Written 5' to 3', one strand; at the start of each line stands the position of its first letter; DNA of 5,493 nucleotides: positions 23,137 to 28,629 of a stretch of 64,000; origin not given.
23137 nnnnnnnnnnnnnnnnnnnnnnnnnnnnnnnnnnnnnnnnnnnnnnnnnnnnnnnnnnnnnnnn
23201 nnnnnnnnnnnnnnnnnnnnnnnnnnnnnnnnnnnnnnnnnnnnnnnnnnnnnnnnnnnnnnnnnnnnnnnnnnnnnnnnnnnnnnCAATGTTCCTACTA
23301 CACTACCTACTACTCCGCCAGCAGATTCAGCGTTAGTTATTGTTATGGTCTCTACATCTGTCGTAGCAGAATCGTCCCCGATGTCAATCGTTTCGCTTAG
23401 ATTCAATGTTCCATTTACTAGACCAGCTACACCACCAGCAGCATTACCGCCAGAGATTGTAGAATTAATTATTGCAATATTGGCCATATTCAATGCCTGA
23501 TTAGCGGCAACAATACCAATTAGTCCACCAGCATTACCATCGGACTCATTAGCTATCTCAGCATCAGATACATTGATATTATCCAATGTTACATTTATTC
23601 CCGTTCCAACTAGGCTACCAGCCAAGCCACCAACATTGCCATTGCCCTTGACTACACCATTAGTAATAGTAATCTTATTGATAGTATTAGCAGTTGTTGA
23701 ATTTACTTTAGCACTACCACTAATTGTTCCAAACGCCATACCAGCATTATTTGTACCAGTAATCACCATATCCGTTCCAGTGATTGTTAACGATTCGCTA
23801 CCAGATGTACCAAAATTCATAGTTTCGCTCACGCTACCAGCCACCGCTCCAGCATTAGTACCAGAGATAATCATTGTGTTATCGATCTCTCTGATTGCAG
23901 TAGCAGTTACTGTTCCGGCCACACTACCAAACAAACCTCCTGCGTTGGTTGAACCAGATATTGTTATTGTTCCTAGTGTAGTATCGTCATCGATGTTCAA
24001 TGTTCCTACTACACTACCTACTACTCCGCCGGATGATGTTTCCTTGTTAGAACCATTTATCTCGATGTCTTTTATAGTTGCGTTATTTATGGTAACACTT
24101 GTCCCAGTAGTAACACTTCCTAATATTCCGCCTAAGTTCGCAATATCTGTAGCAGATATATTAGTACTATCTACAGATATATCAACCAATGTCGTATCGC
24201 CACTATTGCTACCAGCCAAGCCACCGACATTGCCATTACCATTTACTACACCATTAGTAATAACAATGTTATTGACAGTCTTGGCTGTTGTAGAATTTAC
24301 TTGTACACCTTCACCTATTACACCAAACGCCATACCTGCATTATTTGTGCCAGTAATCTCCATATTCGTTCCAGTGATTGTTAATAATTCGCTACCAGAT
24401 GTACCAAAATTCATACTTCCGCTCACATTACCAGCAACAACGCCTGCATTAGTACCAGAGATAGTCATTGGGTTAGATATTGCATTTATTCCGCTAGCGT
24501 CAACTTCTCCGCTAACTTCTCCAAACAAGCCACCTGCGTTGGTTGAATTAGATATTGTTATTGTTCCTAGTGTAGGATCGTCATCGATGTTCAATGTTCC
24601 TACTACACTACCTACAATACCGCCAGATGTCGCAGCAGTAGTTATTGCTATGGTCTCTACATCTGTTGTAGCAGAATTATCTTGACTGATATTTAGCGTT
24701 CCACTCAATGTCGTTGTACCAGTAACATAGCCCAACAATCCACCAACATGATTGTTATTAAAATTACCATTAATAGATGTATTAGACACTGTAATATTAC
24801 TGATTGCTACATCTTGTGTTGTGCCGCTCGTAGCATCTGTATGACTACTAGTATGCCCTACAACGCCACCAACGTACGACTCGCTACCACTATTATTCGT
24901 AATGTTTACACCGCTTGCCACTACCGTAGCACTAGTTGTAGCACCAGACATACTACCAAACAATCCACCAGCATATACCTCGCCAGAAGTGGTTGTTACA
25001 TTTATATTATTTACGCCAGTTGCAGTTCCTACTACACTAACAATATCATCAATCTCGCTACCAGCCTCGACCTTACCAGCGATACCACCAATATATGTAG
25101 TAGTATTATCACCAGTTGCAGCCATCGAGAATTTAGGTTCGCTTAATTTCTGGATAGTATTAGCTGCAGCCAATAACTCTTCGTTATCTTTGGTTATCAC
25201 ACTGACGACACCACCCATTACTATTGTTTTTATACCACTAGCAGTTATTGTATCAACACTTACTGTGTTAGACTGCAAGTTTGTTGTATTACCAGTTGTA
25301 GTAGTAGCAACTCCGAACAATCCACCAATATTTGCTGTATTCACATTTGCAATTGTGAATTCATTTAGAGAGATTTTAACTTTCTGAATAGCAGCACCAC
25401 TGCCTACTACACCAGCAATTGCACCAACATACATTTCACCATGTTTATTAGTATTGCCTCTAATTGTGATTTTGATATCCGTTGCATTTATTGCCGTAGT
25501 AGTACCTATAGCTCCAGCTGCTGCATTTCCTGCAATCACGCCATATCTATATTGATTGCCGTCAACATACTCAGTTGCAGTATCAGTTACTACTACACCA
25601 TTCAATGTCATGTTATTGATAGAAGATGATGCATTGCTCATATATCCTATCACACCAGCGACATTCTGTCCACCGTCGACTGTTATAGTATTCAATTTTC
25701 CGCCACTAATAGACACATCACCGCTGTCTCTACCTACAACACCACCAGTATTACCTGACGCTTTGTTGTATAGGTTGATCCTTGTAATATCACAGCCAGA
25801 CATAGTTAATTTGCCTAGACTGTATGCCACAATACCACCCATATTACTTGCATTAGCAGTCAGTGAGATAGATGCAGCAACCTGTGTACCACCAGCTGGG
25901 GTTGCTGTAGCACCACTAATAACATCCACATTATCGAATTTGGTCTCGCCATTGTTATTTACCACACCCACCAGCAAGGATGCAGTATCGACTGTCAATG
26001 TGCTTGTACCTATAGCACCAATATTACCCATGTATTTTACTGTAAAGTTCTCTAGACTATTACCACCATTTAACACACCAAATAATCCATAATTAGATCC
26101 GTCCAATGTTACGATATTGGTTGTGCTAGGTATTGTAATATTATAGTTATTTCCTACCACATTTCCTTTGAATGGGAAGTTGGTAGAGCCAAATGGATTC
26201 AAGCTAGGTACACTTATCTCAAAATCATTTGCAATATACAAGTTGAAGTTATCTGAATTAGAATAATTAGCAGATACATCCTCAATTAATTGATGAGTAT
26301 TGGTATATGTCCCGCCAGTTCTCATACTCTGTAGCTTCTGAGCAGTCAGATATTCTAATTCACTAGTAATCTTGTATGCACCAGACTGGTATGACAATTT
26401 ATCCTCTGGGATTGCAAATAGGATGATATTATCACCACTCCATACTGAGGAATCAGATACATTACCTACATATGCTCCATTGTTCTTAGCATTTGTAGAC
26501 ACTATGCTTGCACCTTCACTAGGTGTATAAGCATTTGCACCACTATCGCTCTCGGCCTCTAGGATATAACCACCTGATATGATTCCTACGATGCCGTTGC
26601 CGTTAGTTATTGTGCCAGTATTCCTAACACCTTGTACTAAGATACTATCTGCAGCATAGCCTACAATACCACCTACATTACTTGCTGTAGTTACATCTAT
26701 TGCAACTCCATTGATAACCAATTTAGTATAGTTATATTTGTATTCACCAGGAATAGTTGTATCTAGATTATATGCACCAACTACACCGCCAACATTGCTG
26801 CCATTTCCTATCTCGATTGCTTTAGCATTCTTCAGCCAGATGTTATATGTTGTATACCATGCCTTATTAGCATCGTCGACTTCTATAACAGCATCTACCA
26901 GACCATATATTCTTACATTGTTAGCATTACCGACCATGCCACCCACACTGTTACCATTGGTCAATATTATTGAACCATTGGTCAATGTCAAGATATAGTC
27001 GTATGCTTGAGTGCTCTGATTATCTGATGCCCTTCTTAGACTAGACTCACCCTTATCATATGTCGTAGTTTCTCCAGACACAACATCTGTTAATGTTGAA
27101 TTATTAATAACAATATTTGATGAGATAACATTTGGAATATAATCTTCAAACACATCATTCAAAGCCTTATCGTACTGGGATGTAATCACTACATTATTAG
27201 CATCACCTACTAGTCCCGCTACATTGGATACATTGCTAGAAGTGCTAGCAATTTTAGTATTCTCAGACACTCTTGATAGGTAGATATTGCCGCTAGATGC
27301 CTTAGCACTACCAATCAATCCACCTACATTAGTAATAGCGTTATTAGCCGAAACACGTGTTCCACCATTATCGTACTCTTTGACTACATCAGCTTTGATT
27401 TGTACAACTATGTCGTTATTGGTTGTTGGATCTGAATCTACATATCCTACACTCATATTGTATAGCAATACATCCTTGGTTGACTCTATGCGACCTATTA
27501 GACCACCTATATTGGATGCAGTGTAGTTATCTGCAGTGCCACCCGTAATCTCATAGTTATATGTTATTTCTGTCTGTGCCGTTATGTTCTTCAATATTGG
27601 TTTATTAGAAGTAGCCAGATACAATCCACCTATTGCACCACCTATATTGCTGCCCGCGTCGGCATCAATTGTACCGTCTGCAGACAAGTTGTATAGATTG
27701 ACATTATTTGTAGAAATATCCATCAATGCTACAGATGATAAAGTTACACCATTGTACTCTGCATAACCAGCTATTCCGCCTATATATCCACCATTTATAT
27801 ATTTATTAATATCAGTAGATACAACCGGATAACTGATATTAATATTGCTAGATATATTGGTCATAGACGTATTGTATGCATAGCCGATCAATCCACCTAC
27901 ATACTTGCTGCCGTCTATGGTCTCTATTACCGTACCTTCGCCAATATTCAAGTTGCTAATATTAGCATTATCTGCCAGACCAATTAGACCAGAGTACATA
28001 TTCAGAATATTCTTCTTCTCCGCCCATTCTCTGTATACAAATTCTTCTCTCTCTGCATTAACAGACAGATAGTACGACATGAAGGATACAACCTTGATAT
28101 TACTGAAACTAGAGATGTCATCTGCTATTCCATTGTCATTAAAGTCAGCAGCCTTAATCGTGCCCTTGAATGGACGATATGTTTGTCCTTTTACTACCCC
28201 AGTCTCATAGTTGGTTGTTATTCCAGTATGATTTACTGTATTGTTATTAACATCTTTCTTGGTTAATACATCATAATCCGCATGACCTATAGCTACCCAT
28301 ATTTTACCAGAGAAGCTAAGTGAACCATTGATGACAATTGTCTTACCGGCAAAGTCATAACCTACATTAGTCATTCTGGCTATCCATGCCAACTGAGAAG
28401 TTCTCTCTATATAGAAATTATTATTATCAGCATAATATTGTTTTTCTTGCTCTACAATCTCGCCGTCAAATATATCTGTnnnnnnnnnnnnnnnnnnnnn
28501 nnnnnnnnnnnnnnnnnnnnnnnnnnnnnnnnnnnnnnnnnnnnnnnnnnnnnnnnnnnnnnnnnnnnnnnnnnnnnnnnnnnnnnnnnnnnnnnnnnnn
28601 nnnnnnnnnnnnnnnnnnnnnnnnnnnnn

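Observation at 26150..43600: The giant ORF is a head-to-tail concatenation of at least seven complete 'cap + GLUG-helix' units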

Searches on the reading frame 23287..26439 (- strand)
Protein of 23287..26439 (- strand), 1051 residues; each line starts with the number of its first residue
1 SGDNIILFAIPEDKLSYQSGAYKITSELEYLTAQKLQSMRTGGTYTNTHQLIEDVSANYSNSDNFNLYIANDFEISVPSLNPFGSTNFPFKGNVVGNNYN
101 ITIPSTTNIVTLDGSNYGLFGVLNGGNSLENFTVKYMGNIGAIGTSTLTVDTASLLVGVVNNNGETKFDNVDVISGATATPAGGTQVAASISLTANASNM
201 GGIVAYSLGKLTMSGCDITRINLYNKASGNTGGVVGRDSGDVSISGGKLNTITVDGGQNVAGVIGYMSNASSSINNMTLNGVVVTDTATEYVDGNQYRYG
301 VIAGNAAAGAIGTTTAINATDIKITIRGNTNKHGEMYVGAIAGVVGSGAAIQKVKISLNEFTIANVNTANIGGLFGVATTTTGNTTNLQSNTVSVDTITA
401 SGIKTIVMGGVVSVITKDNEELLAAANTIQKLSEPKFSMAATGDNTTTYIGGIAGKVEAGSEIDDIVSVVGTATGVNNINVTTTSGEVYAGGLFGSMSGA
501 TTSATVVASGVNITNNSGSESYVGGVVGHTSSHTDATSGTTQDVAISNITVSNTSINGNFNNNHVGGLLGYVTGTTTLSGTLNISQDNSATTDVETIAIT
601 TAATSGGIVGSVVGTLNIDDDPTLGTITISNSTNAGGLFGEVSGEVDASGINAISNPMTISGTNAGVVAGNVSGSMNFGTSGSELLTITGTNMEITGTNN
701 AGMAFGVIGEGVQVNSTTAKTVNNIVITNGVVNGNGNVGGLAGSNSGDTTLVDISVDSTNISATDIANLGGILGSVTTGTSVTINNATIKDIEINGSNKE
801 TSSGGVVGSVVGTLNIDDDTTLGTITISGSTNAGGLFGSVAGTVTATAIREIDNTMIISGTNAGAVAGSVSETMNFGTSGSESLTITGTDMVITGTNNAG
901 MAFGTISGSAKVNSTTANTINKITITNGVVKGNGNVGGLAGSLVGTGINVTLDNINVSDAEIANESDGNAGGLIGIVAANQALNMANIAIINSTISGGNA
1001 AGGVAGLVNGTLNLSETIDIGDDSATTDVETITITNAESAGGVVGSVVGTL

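Call 9: search_protein_families(library=pfam, proteins=[window:23287-26439:-], max_evalue=10)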
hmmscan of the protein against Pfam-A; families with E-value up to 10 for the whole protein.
window:23287-26439:- (1051 aa): 2 families
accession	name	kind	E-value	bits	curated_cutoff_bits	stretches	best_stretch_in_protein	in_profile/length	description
PF14438.12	SM-ATX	-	1.1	10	29.8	1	477-517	14-54/81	Ataxin 2 SM domain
PF08661.17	Rep_fac-A_3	-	3.2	8.6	23.5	1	379-440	29-89/105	Replication factor A protein 3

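Call 26: search_protein_families(library=ncbifam, proteins=[window:23287-26439:-], max_evalue=1)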
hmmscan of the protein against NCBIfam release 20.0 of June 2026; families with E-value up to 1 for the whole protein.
window:23287-26439:- (1051 aa): 1 family
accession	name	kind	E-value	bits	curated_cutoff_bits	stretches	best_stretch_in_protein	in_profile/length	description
NF041913.1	HVO_2142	equivalog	0.27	11.1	90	0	690-704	18-32/48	HVO_2142 family zinc finger protein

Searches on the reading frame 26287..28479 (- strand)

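Call 9: search_protein_families(library=pfam, proteins=[window:26287-28479:-], max_evalue=10)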
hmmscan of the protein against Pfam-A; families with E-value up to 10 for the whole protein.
window:26287-28479:- (731 aa): 1 family
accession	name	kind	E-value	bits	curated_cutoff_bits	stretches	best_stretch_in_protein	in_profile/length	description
PF07581.17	Glug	-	0.0027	18.5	20.5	2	190-216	1-28/28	The GLUG motif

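Call 26: search_protein_families(library=ncbifam, proteins=[window:26287-28479:-], max_evalue=1)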
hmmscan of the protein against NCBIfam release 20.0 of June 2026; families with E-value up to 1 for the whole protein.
window:26287-28479:- (731 aa): 0 families
